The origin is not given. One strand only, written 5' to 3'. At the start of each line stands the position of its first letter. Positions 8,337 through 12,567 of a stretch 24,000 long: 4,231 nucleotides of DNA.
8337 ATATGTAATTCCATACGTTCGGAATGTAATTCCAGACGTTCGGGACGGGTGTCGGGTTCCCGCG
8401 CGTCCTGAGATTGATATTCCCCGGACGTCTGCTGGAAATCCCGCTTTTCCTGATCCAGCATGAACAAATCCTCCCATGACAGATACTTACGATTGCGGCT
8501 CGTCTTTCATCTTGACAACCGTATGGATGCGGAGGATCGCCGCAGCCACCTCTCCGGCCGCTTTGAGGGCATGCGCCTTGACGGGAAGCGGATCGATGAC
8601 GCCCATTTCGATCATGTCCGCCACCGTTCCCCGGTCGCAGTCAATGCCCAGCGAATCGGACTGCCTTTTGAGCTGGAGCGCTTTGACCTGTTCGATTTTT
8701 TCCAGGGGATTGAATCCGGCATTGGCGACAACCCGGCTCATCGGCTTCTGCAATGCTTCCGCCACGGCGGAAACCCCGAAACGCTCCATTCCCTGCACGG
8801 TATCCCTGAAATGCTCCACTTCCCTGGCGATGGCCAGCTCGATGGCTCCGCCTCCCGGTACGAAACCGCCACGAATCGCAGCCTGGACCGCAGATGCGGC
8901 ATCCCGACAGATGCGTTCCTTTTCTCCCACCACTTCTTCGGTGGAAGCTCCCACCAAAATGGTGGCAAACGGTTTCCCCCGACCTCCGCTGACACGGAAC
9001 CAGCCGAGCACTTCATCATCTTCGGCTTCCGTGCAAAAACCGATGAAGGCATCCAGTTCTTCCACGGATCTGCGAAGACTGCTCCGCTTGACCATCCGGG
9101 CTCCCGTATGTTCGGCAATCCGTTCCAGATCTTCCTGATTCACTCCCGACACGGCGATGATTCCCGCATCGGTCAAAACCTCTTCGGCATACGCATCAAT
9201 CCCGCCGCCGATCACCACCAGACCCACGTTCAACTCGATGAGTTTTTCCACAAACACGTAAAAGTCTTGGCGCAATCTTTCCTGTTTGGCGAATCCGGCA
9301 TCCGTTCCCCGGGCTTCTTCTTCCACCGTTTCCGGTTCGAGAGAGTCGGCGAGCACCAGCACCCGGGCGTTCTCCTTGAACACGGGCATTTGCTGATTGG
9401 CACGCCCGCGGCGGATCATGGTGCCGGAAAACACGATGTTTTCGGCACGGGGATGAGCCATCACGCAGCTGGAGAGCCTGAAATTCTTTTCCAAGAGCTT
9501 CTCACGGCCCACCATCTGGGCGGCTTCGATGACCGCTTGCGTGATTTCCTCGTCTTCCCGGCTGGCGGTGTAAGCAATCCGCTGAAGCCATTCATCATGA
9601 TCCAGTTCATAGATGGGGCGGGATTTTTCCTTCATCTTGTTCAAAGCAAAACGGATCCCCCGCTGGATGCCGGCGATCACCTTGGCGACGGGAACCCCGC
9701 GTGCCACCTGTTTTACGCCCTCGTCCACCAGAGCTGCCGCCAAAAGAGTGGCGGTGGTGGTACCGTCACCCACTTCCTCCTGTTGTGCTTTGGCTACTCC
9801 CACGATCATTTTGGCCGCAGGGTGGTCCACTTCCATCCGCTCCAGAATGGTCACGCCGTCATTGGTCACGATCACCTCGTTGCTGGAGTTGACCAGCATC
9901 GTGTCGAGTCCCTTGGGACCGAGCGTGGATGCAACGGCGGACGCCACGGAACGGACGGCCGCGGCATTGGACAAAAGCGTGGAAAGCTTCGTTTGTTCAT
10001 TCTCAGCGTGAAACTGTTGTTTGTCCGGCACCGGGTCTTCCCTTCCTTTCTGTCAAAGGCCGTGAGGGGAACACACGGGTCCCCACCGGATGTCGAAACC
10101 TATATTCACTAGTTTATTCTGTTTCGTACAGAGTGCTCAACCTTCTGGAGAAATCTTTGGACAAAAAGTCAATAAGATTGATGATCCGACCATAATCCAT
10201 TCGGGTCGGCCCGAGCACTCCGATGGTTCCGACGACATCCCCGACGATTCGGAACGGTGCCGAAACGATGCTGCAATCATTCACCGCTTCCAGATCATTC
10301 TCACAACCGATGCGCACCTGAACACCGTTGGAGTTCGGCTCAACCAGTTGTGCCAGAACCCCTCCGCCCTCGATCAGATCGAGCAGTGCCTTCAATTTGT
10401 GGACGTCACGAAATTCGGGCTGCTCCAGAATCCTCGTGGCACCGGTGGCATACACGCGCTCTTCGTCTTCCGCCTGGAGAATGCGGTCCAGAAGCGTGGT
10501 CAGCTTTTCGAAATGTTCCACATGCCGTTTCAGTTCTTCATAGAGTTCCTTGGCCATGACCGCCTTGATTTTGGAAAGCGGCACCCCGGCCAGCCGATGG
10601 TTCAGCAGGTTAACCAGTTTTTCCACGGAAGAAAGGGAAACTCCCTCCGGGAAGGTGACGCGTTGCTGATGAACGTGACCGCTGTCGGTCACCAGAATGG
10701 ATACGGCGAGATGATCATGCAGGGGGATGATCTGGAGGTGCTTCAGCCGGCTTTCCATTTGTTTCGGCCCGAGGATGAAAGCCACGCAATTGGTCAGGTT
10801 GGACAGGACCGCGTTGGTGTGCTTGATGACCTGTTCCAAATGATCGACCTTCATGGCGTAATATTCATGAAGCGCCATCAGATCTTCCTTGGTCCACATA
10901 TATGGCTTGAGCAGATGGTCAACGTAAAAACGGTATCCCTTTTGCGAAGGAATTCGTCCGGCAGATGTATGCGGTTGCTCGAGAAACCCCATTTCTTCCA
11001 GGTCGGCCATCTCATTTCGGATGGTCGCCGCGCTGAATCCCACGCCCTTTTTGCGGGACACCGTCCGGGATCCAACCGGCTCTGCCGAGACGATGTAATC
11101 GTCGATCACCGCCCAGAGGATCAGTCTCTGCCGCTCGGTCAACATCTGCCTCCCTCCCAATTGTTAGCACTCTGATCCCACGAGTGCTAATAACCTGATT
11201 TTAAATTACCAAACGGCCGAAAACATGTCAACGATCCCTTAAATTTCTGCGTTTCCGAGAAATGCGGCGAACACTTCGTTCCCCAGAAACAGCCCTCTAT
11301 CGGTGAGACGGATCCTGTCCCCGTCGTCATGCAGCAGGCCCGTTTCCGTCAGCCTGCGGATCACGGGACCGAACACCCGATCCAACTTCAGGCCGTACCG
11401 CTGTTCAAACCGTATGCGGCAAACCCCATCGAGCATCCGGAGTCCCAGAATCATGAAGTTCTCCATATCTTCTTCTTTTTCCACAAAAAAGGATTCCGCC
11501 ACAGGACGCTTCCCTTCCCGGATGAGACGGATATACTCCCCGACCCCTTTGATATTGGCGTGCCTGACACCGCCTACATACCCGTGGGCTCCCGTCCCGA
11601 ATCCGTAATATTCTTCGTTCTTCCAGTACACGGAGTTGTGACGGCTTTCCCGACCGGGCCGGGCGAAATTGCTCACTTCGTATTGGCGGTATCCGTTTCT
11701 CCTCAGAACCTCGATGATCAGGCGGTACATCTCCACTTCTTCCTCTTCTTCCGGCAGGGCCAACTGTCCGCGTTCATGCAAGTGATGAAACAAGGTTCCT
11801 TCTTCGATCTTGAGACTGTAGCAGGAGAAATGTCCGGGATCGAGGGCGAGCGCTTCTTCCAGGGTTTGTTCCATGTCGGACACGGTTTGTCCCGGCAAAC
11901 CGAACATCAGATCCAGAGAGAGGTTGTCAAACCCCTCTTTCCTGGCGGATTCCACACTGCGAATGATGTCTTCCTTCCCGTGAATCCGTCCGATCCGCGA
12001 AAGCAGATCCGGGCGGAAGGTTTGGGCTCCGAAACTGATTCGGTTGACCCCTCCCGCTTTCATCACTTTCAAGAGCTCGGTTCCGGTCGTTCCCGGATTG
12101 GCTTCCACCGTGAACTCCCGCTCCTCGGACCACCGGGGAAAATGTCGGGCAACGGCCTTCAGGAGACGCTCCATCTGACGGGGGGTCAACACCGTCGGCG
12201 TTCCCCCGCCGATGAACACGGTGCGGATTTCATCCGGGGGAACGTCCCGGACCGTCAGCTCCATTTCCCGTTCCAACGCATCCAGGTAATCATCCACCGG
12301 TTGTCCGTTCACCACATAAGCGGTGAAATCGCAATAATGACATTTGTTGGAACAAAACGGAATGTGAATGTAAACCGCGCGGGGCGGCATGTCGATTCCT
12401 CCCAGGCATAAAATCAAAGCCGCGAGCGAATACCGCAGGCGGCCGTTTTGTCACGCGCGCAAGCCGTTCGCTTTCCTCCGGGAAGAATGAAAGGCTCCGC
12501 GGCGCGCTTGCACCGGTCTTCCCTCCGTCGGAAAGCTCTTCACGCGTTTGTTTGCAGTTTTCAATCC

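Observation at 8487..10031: Archaeal/eukaryotic-type (thermosome/CCT-like) chaperonin encoded inside a bacterial dnaK operon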

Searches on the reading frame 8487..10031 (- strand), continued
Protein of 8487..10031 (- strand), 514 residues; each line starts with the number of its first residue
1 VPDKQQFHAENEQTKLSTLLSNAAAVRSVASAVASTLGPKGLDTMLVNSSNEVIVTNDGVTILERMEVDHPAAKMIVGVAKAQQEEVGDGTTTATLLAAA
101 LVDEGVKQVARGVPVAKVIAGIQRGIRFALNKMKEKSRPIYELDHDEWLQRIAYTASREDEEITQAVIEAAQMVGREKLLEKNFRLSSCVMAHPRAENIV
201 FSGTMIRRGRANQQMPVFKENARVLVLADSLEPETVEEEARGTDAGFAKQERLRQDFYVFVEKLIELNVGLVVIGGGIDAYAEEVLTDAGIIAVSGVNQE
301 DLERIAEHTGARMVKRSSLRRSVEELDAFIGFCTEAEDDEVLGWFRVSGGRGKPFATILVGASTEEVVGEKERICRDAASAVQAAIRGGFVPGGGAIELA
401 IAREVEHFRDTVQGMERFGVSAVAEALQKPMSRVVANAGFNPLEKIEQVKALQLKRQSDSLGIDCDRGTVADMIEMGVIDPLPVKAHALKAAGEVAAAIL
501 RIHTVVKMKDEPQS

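Call 51: fold_search(model_id=the predicted structure, library=pdb)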
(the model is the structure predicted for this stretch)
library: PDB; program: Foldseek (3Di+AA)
matches with E <= 10: 672; with E <= 0.001: 572
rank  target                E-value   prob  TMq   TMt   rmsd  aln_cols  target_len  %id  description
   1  5x9v_A                2.3e-49  1.00  0.88  0.92   2.5       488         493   43  Crystal structure of group III chaperonin in the Closed state (released 2017-10-25)
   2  5x9u_A                1.9e-44  1.00  0.89  0.92   2.5       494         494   43  Crystal structure of group III chaperonin in the open state (released 2017-10-25)
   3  9cpk_A                2.4e-36  1.00  0.82  0.83   3.9       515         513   29  D8 symmetry reconstruction of MmCPn in closed state (released 2025-07-30)
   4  3rus_A                4.5e-36  1.00  0.81  0.81   3.9       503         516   30  Crystal structure of Cpn-rls in complex with ADP from Methanococcus maripaludis (released 2012-01-04)
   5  3kfb_A                5.4e-36  1.00  0.81  0.82   4.0       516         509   29  Crystal structure of a group II chaperonin from Methanococcus maripaludis (released 2010-06-23)
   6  7nvl_E                6.2e-36  1.00  0.80  0.77   4.1       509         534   26  Human TRiC complex in closed state with nanobody bound (Consensus Map) (released 2022-03-02)
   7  3izi_A                6.9e-36  1.00  0.82  0.83   3.7       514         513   29  Mm-cpn rls with ATP (released 2011-02-02)
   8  3izk_A                7.2e-36  1.00  0.77  0.80   4.1       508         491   29  Mm-cpn rls deltalid with ATP (released 2011-02-02)
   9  1q3s_A                8.3e-36  1.00  0.82  0.82   3.7       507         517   30  Crystal structure of the chaperonin from Thermococcus strain KS-1 (FormIII crystal complexed with ADP) (released 2004-01-27)
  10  1q3r_A                8.3e-36  1.00  0.82  0.81   3.6       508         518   30  Crystal structure of the chaperonin from Thermococcus strain KS-1 (nucleotide-free form of single mutant) (released 2004-01-27)
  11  3j02_A                1.3e-35  1.00  0.81  0.84   3.2       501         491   29  Lidless D386A Mm-cpn in the pre-hydrolysis ATP-bound state (released 2011-05-18)
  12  3ruq_A                1.8e-35  1.00  0.81  0.81   3.8       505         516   29  Crystal structure of Cpn-WT in complex with ADP from Methanococcus maripaludis (released 2012-01-04)
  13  7nvn_E                2.1e-35  1.00  0.79  0.76   4.1       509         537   26  Human TRiC complex in closed state with nanobody and tubulin bound (released 2022-03-02)
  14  7nvn_e                2.4e-35  1.00  0.80  0.76   4.1       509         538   26  Human TRiC complex in closed state with nanobody and tubulin bound (released 2022-03-02)
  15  1q2v_A                2.8e-35  1.00  0.82  0.82   3.5       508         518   30  Crystal structure of the chaperonin from Thermococcus strain KS-1 (nucleotide-free form) (released 2004-01-27)
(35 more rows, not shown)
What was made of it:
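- The best Foldseek hits are 5x9v_A and 5x9u_A (TM 0.88-0.92, rmsd 2.5 A, 43% identity), ahead of thermosomes and CCT (TM about 0.8) (call 51). The overall fold is thermosome-like (TM about 0.82 to Mm-cpn and TKS1; call 51).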

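Call 59: find_encoding_contigs(protein=P0069, flank=7000, max_places=1)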
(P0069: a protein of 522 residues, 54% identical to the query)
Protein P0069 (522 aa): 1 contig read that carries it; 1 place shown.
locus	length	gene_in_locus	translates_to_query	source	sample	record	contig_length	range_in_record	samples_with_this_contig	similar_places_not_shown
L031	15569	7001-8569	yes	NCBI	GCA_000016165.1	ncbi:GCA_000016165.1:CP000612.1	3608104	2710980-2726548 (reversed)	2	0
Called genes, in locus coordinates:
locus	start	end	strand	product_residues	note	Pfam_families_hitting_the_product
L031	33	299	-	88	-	PF01649:Ribosomal_S20p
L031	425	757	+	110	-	PF04020:Phage_holin_4_2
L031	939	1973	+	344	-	PF07454:SpoIIP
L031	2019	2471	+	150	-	-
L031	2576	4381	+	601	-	PF00009:GTP_EFTU, PF22042:EF-G_D2, PF03144:GTP_EFTU_D2, PF00679:EFG_C, PF06421:LepA_C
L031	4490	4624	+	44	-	-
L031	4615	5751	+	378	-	PF04055:Radical_SAM, PF06969:HemN_C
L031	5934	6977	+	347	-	PF01628:HrcA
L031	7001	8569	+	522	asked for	PF00118:Cpn60_TCP1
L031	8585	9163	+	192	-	PF01025:GrpE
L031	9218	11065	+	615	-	PF00012:HSP70, PF06723:MreB_Mbl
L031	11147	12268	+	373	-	PF00226:DnaJ, PF01556:DnaJ_C, PF00684:DnaJ_CXXCXGXG, PF27439:DnaJ_C_2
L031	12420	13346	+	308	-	PF06325:PrmA, PF01135:PCMT (weak), PF05175:MTS, PF02475:TRM5-TYW2_MTfase, PF12847:Methyltransf_18, PF13649:Methyltransf_25, PF13847:Methyltransf_31, PF08241:Methyltransf_11, +1 more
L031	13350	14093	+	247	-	PF20260:PUA_4, PF04452:Methyltrans_RNA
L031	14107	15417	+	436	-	PF00919:UPF0004, PF04055:Radical_SAM, PF01938:TRAM (weak)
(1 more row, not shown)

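Call 60: find_encoding_contigs(protein=P0107, flank=7000, max_places=1)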
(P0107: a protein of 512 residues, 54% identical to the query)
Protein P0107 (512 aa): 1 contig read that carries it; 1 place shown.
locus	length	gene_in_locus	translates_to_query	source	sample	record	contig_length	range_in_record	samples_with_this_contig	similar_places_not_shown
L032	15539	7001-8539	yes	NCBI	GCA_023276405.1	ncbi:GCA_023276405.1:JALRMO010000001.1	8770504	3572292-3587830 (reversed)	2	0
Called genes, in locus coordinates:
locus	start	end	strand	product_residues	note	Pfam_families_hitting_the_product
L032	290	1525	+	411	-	PF07454:SpoIIP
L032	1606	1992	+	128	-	PF12438:DUF3679 (weak)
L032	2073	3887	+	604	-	PF00009:GTP_EFTU, PF22042:EF-G_D2 (weak), PF03144:GTP_EFTU_D2, PF14492:EFG_III (faint), PF00679:EFG_C, PF06421:LepA_C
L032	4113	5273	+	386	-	PF04055:Radical_SAM, PF06969:HemN_C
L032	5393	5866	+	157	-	PF00583:Acetyltransf_1, PF13673:Acetyltransf_10, PF13508:Acetyltransf_7, PF14542:Acetyltransf_CG (weak)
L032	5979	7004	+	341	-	PF03444:WHD_HrcA (weak), PF01628:HrcA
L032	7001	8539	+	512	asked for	PF00118:Cpn60_TCP1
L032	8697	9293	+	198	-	PF01025:GrpE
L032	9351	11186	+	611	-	PF00012:HSP70, PF06723:MreB_Mbl, PF00012:HSP70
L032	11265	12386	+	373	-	PF00226:DnaJ, PF01556:DnaJ_C, PF00684:DnaJ_CXXCXGXG, PF27439:DnaJ_C_2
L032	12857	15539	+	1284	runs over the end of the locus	PF00082:Peptidase_S8, PF00041:fn3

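Call 61: find_encoding_contigs(protein=P0048, flank=7000, max_places=1)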
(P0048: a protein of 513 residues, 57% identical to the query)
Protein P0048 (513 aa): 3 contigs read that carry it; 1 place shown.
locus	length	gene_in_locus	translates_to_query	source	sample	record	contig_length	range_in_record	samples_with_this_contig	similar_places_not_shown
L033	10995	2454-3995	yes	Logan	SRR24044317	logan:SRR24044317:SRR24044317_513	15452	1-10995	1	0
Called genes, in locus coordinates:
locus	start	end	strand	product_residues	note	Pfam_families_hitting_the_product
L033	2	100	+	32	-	?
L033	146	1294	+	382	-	PF04055:Radical_SAM, PF06969:HemN_C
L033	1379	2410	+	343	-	PF01628:HrcA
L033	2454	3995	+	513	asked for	PF00118:Cpn60_TCP1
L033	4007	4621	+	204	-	PF01025:GrpE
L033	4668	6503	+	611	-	PF00012:HSP70, PF06723:MreB_Mbl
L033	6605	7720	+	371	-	PF00226:DnaJ, PF01556:DnaJ_C, PF00684:DnaJ_CXXCXGXG, PF27439:DnaJ_C_2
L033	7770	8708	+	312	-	PF06325:PrmA, PF01135:PCMT (weak), PF01728:FtsJ (weak), PF02475:TRM5-TYW2_MTfase, PF05175:MTS, PF12847:Methyltransf_18, PF13847:Methyltransf_31, PF13649:Methyltransf_25, +3 more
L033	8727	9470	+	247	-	PF20260:PUA_4, PF04452:Methyltrans_RNA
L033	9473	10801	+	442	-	PF00919:UPF0004, PF04055:Radical_SAM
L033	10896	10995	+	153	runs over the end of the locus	PF00293:NUDIX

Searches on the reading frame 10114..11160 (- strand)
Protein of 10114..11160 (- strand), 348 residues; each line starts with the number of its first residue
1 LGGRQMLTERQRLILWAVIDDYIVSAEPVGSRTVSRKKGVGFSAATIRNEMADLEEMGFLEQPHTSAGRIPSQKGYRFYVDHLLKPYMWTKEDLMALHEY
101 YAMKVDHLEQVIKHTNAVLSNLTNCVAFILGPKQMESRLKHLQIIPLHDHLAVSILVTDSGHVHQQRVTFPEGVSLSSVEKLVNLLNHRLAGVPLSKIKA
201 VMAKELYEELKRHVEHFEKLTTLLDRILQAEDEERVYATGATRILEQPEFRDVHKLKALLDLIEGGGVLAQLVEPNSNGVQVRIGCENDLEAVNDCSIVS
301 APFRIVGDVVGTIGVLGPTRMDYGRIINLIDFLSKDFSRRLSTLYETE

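Call 5: search_protein_families(library=pfam, proteins=[window:10114-11160:-])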
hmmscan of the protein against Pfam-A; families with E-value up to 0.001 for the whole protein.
window:10114-11160:- (348 aa): 1 family
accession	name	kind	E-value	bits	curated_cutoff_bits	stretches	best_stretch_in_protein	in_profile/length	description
PF01628.27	HrcA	-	2.4e-65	221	22.2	1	109-327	1-215/215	HrcA protein C terminal domain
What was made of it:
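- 10114..11145 (-): hrcA (heat-shock repressor), probable ATG start at 11145 (343 aa); the mechanical ORF starts at TTG 11160, inside the RBS. PF01628 221 bits (call 5).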

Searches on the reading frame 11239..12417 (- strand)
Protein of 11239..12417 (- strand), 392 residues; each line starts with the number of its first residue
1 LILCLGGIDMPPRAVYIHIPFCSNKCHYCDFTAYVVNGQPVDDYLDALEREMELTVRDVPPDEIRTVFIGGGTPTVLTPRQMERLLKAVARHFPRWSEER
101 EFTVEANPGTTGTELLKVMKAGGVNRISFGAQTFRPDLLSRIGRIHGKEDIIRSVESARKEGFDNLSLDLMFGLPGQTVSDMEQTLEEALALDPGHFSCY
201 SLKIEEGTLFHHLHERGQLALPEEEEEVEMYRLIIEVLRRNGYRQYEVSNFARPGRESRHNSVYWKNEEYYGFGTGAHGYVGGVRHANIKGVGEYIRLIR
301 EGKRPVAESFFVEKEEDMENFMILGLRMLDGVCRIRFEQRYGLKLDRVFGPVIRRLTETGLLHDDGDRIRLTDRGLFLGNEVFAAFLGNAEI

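Call 5: search_protein_families(library=pfam, proteins=[window:11239-12417:-])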
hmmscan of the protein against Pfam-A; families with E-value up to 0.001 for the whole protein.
window:11239-12417:- (392 aa): 2 families
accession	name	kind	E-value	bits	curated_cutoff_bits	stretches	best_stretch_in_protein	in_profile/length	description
PF04055.27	Radical_SAM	-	6.1e-31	108.3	29.5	1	16-188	1-165/166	Radical SAM superfamily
PF06969.22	HemN_C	-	6.8e-19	68.1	24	1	313-378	2-67/67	HemN C-terminal domain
